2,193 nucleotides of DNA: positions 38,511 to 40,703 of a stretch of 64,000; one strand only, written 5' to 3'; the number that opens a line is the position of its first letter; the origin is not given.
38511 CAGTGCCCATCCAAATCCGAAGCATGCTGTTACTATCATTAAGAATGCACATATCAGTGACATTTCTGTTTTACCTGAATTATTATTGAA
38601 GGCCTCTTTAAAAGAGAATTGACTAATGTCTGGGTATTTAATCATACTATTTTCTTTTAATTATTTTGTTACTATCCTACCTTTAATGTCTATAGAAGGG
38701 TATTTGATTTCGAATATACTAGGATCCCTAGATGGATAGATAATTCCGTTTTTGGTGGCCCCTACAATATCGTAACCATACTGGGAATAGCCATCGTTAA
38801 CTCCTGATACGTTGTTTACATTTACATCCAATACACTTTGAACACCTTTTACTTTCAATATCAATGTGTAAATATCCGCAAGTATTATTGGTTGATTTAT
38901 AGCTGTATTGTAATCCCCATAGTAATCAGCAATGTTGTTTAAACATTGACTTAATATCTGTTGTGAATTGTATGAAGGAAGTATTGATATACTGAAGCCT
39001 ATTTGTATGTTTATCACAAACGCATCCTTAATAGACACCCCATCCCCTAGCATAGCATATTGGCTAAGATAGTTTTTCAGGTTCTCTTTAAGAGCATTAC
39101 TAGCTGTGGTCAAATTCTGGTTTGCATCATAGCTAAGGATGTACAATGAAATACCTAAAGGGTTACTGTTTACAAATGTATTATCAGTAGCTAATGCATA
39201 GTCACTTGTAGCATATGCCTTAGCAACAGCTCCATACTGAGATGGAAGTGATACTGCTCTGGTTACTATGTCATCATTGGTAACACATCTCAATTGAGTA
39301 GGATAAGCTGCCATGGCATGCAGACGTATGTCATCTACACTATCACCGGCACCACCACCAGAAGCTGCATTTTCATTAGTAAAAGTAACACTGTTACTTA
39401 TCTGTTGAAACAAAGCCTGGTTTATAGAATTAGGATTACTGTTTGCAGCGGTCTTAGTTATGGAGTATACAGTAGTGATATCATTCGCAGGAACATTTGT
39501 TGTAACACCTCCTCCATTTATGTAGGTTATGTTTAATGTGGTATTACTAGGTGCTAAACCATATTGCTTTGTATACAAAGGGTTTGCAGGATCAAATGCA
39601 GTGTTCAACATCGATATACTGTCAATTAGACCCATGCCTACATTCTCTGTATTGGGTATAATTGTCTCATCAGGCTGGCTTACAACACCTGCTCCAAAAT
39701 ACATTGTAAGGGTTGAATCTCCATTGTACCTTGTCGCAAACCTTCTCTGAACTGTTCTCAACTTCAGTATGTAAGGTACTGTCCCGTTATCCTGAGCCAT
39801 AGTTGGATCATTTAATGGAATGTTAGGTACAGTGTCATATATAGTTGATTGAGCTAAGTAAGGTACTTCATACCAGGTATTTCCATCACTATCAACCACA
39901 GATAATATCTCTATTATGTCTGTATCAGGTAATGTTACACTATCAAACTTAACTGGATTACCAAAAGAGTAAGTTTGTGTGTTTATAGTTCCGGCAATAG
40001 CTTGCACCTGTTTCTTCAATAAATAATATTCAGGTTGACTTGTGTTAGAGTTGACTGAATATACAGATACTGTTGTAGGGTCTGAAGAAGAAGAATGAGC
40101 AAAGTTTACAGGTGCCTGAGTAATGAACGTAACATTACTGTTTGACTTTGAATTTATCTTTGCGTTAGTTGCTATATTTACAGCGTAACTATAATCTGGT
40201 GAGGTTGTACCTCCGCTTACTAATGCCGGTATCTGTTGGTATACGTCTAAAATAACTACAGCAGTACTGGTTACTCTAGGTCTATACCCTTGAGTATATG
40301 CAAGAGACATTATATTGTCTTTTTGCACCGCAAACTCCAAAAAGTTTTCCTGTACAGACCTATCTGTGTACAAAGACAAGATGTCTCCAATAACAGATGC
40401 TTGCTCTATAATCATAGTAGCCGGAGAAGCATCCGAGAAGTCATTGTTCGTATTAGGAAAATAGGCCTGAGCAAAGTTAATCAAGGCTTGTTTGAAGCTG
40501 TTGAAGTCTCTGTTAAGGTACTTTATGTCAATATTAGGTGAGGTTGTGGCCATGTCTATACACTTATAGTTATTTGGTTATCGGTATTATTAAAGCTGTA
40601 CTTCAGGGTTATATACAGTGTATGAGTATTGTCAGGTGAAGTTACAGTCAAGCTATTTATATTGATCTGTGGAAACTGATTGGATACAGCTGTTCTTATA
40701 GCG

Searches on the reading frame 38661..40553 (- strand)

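Call 21: search_protein_families(library=phrogs, proteins=[window:38661-40553:-], max_evalue=0.001)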
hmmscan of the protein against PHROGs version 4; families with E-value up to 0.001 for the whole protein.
window:38661-40553:- (630 aa): 3 families
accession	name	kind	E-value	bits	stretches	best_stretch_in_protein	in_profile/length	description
phrog_219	-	tail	1.5e-15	57.8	2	262-547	206-426/598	baseplate wedge subunit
phrog_10646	-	tail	1.3e-12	47.5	1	13-97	29-113/1142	baseplate wedge subunit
phrog_4226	-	tail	2.8e-05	24.6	1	463-574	89-197/228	baseplate protein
